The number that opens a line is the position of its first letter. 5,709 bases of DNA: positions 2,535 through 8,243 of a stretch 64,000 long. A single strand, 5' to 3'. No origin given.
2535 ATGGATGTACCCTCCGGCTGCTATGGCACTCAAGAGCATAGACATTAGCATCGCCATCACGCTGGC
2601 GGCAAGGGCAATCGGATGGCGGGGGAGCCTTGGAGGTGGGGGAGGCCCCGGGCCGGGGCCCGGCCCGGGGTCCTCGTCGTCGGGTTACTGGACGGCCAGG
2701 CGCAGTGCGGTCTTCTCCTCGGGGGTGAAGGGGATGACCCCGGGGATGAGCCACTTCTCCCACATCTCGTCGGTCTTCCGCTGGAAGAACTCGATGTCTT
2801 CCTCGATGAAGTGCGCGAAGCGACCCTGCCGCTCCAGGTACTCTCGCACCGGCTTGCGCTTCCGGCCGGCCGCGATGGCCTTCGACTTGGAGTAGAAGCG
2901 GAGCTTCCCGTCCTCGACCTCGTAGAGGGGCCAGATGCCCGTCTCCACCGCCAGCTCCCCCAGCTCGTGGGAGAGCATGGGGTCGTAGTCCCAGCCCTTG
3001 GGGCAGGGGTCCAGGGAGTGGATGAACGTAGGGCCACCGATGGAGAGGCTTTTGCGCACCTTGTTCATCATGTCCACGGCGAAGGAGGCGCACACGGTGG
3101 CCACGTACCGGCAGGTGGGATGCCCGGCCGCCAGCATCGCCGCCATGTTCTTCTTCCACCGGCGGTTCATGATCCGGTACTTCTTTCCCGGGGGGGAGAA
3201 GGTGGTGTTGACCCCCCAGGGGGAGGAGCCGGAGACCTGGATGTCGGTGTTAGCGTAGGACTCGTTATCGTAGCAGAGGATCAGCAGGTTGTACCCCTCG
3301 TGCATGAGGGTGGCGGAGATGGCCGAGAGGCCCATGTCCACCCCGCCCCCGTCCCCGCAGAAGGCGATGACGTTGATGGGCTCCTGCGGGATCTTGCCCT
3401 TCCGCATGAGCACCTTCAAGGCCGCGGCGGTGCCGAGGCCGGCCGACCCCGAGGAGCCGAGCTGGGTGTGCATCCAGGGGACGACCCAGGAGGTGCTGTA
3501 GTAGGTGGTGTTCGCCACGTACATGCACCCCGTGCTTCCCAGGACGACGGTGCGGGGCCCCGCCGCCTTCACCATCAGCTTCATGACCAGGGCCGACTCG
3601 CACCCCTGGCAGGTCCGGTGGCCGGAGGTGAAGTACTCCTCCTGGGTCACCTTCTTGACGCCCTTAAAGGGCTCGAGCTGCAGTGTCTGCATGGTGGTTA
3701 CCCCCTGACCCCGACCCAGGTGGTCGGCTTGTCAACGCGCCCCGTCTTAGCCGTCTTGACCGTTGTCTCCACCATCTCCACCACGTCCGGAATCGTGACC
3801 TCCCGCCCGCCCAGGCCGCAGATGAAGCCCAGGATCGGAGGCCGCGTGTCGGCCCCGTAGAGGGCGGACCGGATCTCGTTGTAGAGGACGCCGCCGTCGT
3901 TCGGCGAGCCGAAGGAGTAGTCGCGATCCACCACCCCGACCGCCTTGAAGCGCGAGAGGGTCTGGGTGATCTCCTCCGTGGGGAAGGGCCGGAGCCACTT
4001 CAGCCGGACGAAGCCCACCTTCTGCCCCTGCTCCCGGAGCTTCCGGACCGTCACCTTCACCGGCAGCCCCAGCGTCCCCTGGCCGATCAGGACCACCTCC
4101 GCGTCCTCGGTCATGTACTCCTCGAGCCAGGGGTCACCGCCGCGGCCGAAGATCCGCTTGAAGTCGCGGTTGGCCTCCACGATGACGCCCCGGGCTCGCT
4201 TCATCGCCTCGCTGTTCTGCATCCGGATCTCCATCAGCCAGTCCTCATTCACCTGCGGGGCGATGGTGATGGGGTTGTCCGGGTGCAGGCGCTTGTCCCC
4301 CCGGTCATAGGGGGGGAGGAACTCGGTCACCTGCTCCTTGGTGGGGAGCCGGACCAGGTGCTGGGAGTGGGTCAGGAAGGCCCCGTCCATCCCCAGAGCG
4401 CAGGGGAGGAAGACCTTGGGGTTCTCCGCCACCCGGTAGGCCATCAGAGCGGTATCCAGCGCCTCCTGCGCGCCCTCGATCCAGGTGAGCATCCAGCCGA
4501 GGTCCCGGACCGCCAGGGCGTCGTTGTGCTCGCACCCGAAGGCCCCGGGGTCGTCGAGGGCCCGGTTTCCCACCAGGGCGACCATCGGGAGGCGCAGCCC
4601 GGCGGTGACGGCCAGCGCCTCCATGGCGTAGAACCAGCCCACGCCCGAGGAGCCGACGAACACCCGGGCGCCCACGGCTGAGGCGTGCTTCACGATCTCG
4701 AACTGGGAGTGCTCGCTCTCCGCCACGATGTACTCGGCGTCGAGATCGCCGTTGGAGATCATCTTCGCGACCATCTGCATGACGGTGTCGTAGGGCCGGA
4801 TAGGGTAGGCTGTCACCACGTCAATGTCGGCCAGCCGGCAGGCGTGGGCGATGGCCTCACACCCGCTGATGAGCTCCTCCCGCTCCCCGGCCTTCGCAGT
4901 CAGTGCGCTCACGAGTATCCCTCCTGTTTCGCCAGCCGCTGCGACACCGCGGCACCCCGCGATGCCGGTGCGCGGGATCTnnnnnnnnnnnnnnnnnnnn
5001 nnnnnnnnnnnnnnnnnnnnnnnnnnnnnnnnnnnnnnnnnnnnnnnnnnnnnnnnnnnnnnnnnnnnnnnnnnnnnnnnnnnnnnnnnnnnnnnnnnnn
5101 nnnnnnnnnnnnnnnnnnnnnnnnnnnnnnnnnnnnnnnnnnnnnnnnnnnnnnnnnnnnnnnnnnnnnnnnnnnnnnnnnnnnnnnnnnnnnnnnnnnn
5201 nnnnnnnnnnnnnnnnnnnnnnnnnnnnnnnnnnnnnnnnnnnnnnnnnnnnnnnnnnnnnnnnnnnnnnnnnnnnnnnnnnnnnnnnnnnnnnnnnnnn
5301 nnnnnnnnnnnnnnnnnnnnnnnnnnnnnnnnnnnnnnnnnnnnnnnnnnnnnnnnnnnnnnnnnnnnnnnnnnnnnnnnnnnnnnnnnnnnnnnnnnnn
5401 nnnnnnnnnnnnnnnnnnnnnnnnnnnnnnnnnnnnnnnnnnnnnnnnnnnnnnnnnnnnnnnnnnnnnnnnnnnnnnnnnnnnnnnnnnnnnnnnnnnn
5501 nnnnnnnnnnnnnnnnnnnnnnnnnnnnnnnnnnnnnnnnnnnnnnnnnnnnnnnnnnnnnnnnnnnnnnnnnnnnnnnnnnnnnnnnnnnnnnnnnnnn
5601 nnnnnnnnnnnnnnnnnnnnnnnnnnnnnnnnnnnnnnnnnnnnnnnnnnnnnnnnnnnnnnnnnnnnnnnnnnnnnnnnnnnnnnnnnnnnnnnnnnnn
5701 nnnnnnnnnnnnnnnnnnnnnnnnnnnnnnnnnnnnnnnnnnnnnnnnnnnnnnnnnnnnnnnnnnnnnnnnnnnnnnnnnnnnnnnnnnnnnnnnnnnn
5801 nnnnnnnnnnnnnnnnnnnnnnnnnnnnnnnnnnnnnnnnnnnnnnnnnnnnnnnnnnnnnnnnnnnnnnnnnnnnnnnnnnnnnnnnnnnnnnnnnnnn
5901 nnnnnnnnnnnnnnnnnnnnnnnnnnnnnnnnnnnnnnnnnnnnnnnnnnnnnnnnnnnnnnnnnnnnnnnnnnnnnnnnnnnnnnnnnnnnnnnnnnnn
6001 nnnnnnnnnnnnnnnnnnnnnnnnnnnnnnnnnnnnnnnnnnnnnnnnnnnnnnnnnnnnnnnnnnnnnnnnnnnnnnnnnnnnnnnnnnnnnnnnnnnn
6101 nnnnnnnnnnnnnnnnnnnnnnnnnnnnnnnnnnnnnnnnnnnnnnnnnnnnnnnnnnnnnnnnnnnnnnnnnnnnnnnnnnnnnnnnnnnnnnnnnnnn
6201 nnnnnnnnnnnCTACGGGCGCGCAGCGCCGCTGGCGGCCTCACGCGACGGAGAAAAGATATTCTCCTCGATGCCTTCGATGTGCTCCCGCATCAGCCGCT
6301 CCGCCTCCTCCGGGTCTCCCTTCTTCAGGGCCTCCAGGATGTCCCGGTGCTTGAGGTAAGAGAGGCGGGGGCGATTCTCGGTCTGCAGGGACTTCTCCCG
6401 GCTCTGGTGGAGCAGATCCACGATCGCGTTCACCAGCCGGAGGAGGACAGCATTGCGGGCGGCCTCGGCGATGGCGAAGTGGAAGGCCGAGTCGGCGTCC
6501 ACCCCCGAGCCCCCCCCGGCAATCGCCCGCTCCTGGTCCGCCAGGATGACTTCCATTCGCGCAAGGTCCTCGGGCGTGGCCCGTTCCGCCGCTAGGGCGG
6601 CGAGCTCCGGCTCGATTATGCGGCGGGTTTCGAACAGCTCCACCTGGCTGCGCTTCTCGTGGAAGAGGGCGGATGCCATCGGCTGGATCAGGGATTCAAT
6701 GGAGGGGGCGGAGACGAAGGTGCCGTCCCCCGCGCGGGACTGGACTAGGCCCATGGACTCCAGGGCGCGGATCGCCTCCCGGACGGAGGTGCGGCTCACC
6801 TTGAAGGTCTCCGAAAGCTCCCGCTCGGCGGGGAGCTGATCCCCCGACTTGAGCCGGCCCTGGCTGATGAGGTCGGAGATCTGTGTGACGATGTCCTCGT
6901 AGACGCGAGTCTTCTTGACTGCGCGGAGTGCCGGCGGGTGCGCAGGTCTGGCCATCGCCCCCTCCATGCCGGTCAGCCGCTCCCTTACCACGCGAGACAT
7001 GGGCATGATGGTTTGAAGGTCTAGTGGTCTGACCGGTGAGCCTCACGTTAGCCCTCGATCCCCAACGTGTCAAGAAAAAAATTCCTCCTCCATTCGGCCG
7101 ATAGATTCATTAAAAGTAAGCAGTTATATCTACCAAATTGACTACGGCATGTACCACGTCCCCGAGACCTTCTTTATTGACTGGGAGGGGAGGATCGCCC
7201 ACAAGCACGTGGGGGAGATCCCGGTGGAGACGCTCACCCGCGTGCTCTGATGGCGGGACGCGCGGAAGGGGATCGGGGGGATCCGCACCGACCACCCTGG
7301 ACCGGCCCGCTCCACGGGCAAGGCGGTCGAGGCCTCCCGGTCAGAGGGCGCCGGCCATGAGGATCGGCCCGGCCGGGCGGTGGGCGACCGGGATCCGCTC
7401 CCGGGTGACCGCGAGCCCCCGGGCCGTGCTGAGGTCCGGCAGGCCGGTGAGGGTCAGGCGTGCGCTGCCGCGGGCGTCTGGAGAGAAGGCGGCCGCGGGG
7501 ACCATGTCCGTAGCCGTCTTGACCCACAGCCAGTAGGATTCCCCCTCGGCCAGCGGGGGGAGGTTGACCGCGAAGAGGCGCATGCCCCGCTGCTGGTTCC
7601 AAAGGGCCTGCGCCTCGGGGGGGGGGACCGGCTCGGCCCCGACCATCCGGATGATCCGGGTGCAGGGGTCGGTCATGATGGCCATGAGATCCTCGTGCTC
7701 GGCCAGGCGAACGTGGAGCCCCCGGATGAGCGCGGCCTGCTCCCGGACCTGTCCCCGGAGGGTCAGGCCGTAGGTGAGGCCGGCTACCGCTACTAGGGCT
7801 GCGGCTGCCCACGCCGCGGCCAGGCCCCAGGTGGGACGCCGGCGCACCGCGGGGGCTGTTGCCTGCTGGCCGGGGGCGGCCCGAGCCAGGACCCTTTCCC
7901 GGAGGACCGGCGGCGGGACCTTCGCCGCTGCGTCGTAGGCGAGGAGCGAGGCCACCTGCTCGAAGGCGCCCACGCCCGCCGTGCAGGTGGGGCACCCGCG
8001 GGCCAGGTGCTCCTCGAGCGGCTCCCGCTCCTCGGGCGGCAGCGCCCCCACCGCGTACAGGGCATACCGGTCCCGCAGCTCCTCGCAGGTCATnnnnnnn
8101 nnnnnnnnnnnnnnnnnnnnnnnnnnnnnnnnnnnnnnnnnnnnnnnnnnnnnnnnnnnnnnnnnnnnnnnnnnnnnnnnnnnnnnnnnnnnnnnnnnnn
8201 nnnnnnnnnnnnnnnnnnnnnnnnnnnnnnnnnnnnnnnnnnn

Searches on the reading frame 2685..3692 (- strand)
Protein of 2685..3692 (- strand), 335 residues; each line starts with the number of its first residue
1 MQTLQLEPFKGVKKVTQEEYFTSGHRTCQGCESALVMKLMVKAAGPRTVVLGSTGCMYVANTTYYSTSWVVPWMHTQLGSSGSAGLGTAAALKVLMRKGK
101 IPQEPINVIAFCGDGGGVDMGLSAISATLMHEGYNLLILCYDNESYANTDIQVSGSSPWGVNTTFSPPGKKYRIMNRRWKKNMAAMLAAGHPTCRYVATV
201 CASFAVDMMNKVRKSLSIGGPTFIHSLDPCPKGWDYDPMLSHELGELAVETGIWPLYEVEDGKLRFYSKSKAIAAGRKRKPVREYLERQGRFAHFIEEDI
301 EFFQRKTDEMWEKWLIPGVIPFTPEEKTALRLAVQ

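Call 72: search_protein_families(library=pfam, proteins=[window:2685-3692:-], max_evalue=0.00001)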
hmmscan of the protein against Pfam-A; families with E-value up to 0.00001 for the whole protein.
window:2685-3692:- (335 aa): 1 family
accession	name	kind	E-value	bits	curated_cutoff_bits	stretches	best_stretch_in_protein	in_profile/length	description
PF02775.26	TPP_enzyme_C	-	3.8e-13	49.9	21.9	1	54-225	2-150/151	Thiamine pyrophosphate enzyme, C-terminal TPP binding domain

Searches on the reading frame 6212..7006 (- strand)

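Call 72: search_protein_families(library=pfam, proteins=[window:6212-7006:-], max_evalue=0.00001)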
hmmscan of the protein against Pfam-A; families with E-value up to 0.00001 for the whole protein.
window:6212-7006:- (264 aa): 2 families
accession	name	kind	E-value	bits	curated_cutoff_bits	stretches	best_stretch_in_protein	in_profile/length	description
PF07729.17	FCD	-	2.7e-32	112.2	24.3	1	123-244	1-124/125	FCD domain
PF00392.27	GntR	-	1.3e-22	79.6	27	1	36-98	2-64/64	Bacterial regulatory proteins, gntR family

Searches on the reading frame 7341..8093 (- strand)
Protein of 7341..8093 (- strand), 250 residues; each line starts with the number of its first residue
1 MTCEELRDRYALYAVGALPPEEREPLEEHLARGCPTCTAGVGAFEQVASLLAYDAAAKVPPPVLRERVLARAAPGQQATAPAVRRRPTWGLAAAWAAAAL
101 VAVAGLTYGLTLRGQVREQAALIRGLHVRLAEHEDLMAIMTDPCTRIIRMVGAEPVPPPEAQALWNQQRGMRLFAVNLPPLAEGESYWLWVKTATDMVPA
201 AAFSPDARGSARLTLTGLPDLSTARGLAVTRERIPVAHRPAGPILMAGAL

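Call 72: search_protein_families(library=pfam, proteins=[window:7341-8093:-], max_evalue=0.00001)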
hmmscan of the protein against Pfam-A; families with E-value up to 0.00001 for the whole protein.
window:7341-8093:- (250 aa): 1 family
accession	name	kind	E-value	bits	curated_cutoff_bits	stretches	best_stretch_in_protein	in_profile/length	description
PF10099.14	RskA_C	-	2.3e-12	47.8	29.4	1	93-243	3-134/135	Anti-sigma-K factor rskA, C-terminal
